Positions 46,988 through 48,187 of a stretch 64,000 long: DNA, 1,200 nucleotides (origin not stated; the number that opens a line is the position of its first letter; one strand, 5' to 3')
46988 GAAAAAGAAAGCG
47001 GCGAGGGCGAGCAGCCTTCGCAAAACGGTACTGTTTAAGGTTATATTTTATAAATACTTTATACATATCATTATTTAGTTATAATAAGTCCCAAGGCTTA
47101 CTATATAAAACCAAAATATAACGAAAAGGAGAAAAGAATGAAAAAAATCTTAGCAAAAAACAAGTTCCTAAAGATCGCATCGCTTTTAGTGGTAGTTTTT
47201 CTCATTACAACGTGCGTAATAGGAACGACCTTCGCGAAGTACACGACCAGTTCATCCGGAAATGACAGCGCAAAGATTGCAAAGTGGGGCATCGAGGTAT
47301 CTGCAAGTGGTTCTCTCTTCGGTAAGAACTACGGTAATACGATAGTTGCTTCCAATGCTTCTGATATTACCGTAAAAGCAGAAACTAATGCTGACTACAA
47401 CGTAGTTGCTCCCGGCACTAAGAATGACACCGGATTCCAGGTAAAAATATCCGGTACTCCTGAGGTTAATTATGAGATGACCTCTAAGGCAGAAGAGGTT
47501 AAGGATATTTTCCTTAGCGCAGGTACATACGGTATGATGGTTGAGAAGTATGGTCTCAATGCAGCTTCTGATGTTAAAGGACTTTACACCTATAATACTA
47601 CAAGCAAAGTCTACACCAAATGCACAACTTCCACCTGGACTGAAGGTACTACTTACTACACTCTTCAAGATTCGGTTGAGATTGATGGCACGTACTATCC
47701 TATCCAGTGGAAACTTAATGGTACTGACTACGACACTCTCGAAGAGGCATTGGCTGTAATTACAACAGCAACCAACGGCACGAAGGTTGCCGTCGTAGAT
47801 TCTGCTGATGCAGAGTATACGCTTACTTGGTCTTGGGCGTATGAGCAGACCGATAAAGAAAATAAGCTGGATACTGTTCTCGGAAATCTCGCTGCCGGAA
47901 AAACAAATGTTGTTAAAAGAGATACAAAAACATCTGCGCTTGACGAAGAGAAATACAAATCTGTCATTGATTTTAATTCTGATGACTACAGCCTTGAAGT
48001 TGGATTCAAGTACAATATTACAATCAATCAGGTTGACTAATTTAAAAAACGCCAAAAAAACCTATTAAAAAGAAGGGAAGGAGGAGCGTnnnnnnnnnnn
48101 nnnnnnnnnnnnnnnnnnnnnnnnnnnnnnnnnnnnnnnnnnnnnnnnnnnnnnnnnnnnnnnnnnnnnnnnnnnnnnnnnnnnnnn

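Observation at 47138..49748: Two paralogous small subunits share a motif skeleton consistent with TasA-like strand-exchange subunits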

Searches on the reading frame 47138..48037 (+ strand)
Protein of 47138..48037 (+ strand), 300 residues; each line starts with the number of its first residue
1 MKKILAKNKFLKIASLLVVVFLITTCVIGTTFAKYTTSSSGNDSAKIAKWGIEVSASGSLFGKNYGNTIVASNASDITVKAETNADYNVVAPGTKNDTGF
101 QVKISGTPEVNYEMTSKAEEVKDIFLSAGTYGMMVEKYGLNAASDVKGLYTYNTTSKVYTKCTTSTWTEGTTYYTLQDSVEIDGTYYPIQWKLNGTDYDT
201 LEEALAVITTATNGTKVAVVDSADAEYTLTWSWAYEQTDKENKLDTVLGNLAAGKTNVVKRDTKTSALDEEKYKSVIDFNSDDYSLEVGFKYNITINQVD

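Call 4: search_protein_families(library=pfam, proteins=[window:47138-48037:+], max_evalue=0.1)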
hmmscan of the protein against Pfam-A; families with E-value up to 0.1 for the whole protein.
window:47138-48037:+ (300 aa): 1 family
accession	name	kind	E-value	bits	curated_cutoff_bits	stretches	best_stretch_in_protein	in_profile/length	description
PF13479.12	AAA_24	-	0.016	15.5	27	1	197-242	47-93/195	AAA domain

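Call 5: search_protein_families(library=ncbifam, proteins=[window:47138-48037:+], max_evalue=0.1)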
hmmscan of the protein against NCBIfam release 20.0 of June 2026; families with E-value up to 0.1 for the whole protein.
window:47138-48037:+ (300 aa): 0 families

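Call 6: search_solved_structures(query=window:47138-48037:+, max_evalue=10)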
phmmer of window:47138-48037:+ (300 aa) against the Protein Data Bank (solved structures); distinct sequences matched with E-value up to 10: 2.
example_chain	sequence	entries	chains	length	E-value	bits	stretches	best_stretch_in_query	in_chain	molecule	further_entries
4rl6_A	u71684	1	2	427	0.016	17.9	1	225-297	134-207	Saccharopine dehydrogenase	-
8deb_A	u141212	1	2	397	0.077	15.7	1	223-297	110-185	Carboxyspermidine dehydrogenase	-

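Call 9: find_homologous_proteins(query=window:47138-48037:+)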
Query window:47138-48037:+ (300 aa): 1907 proteins with E <= 0.001 among 4767 candidates; the best 120 are listed.
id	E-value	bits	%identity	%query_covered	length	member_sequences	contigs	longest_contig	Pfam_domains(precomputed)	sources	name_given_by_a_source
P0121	2.5e-188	642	100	100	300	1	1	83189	-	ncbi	-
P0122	3.4e-124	432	72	99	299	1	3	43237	-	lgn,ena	-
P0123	2.5e-92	327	60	99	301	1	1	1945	-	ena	-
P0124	7.7e-91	322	58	100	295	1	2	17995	-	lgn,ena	-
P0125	4.5e-66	241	47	98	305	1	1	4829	-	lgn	-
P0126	1.8e-62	229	41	99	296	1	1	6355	-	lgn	-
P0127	7.5e-62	227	44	99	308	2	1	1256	-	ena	-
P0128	1.6e-61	226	44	99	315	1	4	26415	-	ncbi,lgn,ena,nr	ncbi:MAG: hypothetical protein IKB34_05460 [Clostridia bacterium]|nr:hypothetical protein [Clostridi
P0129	2.3e-61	226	44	99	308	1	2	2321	-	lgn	-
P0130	6.9e-61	224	44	99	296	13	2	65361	-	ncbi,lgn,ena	-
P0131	7.3e-61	224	44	98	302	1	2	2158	-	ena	-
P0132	1.4e-60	223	43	98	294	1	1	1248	-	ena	-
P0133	2.7e-60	222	44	99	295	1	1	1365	-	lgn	-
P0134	2.9e-60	222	43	99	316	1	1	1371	-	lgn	-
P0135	3.3e-60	222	45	99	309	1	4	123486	-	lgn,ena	-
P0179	1.3e-54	204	43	99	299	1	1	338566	-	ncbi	-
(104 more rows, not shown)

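Call 15: search_solved_structures(query=A2, max_evalue=10, show_alignments=2)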
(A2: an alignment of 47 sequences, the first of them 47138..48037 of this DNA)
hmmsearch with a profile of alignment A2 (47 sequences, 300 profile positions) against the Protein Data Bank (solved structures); distinct sequences matched with E-value up to 10: 0.

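Call 27: predict_structure(alignment_id=A2)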
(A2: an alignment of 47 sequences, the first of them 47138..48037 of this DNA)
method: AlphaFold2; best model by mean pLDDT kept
length: 300 residues; sequences in the alignment: 47
mean_pLDDT: 80.7   pTM: 0.72
mean pLDDT of the five models: 80.7, 80.0, 79.2, 77.2, 76.9
residues with pLDDT >= 90: 136; 70-90: 97; 50-70: 28; < 50: 39
segments of 3 or more residues with pLDDT < 50: 1-3, 27-41, 66-72, 75-82, 84-87
pLDDT, mean of each block of 10 residues (from residue 1): 55 79 54 31 67 81 49 46 50 83 89 91 95 97 97 95 96 97 96 96 95 79 90 87 92 92 78 89 89 86
secondary structure, 60 per line:
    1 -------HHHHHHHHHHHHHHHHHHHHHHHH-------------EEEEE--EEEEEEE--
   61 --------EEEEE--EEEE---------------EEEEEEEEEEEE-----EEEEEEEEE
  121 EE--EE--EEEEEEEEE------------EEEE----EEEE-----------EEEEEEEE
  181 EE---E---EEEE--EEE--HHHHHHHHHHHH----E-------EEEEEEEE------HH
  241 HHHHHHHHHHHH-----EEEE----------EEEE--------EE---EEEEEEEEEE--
elements in order: H8-31 E45-49 E52-58 E69-73 E76-79 E95-106 E112-122 E129-137 E150-153 E158-161 E173-182 E190-193 E196-198 H201-212 E225-232 H239-252 E258-261 E272-275 E289-298

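Call 38: search_protein_families(library=ncbifam, alignment_id=A2, max_evalue=10)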
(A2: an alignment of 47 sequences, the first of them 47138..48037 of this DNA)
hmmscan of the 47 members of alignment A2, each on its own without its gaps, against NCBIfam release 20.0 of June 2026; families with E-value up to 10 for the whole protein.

A. member 1, window:47138-48037:+ (300 aa): 0 families

B. families by the number of members that match (of 47 scanned): 15 families
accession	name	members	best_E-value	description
NF011986.0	PRK15446.2-2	2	0.0068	alpha-D-ribose 1-methylphosphonate 5-triphosphate diphosphatase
NF007747.0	PRK10427.1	2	0.018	PTS fructose-like transporter subunit IIB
NF052311.1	T9SS_PorT_SprT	2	0.031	type IX secretion/gliding motility protein PorT/SprT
NF005895.0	PRK07860.1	2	0.053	NADH-quinone oxidoreductase subunit G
NF009597.0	PRK13039.1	2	0.81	superantigen-like protein SSL8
NF009404.0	PRK12767.1-3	1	0.033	carbamoyl phosphate synthase-like protein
TIGR02728.1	spore_gerQ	1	0.042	spore coat protein GerQ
NF033065.0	APH_3p_IVa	1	0.048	aminoglycoside O-phosphotransferase APH(3')-IVa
NF047869.1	myo_kin_aldol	1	0.087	bifunctional 5-dehydro-2-deoxygluconokinase/5-dehydro-2-deoxyphosphogluconate aldolase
NF038287.2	Amuc_1100_fam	1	0.089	Amuc_1100 family pilus-like protein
NF011003.0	PRK14429.1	1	0.1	acylphosphatase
TIGR02295.1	HpaD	1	0.13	3,4-dihydroxyphenylacetate 2,3-dioxygenase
NF009191.0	PRK12539.1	1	0.15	sigma-70 family RNA polymerase sigma factor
NF008526.0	PRK11462.1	1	0.23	glycoside-pentoside-hexuronide family transporter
NF010544.0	PRK13934.1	1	0.53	stationary phase survival protein SurE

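Call 39: fold_search(model_id=the predicted structure, library=pdb)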
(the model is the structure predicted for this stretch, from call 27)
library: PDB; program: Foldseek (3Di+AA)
matches with E <= 10: 428; with E <= 0.001: 0
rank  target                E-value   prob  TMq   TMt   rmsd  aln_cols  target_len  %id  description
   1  7xna_A                3.3e-02  0.07  0.09  0.06  28.0       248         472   10  Crystal structure of somatostatin receptor 2 (SSTR2) with peptide antagonist CYN 154806 (released 2022-08-03)
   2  5jqi_B                1.6e-01  0.02  0.07  0.07  27.0       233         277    8  Crystal structure of FimH A62S from E. coli UTI89 bound to FimG N-terminal extension (released 2017-02-22)
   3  4ci7_B                1.9e-01  0.02  0.06  0.04  25.1       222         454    9  The crystal structure of the cysteine protease and lectin-like domains of Cwp84, a surface layer associated protein of (released 2014-05-14)
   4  3ri9                  2.5e-01  0.05  0.11  0.16  22.6       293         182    8  Xylanase C from Aspergillus kawachii F131W mutant (released 2011-09-21)
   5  5fjx_A                2.5e-01  0.03  0.07  0.08  24.9       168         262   10  Yeast delta-COP-I mu-homology domain complexed with Gcs1 WxxF peptide (released 2015-11-11)
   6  9ikk_A                2.8e-01  0.07  0.16  0.19  20.8       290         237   11  Cryo-EM structure of TLP-1b (released 2024-11-13)
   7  1xyn                  3.5e-01  0.04  0.10  0.14  23.8       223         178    8  STRUCTURAL COMPARISON OF TWO MAJOR ENDO-1,4-BETA-XYLANASES FROM TRICHODREMA REESEI (released 1995-08-08)
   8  4h56_A                4.1e-01  0.02  0.12  0.13  23.1       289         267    8  Crystal structure of the Clostridium perfringens NetB toxin in the membrane inserted form (released 2012-12-26)
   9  3vu1_A                4.4e-01  0.04  0.14  0.10  18.9       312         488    8  Crystal structure of the C-terminal globular domain of oligosaccharyltransferase (PhAglB-L, O74088_PYRHO) from Pyrococ (released 2013-01-23)
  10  7yjl                  4.6e-01  0.02  0.12  0.09  22.7       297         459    6  Melbournevirus major capsid protein built from 4.4A reconstruction (released 2023-08-02)
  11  9dxb_A                5.1e-01  0.05  0.13  0.14  21.9       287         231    6  Crystal structure of cobalt-incorporated human 2-aminoethanethiol (aka cysteamine) dioxygenase (ADO) variant C18S/C239 (released 2025-06-04)
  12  8xck_F                5.1e-01  0.02  0.10  0.10  28.9       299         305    9  Closed state of central tail fiber of bacteriophage lambda (released 2024-05-01)
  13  2co3_B                5.1e-01  0.02  0.08  0.13  25.9       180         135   14  Salmonella enterica SafA pilin, head-to-tail swapped dimer of Ntd1 mutant (released 2006-06-27)
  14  6fbv_A                5.1e-01  0.01  0.07  0.09  30.8       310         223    8  Single particle cryo em structure of Mycobacterium tuberculosis RNA polymerase in complex with Fidaxomicin (released 2018-02-28)
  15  4j3o_F                6.4e-01  0.09  0.17  0.26  16.7       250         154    8  Crystal structure of the FimD usher traversed by the pilus tip complex assembly composed of FimC:FimF:FimG:FimH (released 2013-04-10)
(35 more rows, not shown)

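Call 40: find_encoding_contigs(protein=P0121, flank=10000, max_places=3)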
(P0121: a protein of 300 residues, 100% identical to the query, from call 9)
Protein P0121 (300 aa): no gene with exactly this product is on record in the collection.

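Call 41: find_encoding_contigs(protein=P0179, flank=10000, max_places=3)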
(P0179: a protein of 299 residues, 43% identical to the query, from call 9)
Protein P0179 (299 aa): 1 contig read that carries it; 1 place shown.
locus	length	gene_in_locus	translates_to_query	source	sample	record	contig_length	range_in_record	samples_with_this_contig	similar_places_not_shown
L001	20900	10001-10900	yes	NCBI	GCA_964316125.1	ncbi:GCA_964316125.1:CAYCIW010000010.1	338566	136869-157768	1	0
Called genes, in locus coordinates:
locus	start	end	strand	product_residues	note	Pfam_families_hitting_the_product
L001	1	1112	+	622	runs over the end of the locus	-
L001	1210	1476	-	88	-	PF04026:SpoVG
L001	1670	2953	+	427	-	PF01225:Mur_ligase, PF08245:Mur_ligase_M, PF02875:Mur_ligase_C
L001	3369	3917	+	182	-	-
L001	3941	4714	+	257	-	-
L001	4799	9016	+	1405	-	PF24547:DUF7601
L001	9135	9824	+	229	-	-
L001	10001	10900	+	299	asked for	-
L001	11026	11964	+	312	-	-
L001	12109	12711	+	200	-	PF00717:Peptidase_S24 (weak)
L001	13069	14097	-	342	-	PF08240:ADH_N, PF00107:ADH_zinc_N (weak)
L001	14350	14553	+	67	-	PF01197:Ribosomal_L31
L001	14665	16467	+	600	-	PF07136:DUF1385, PF07669:Eco57I (faint), PF17827:PrmC_N (weak), PF03602:Cons_hypoth95 (weak), PF05175:MTS, PF06325:PrmA (weak), PF13847:Methyltransf_31, PF13649:Methyltransf_25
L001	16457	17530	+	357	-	PF03462:PCRF, PF00472:RF-1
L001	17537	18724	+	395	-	PF00155:Aminotran_1_2, PF01041:DegT_DnrJ_EryC1, PF01053:Cys_Met_Meta_PP (weak)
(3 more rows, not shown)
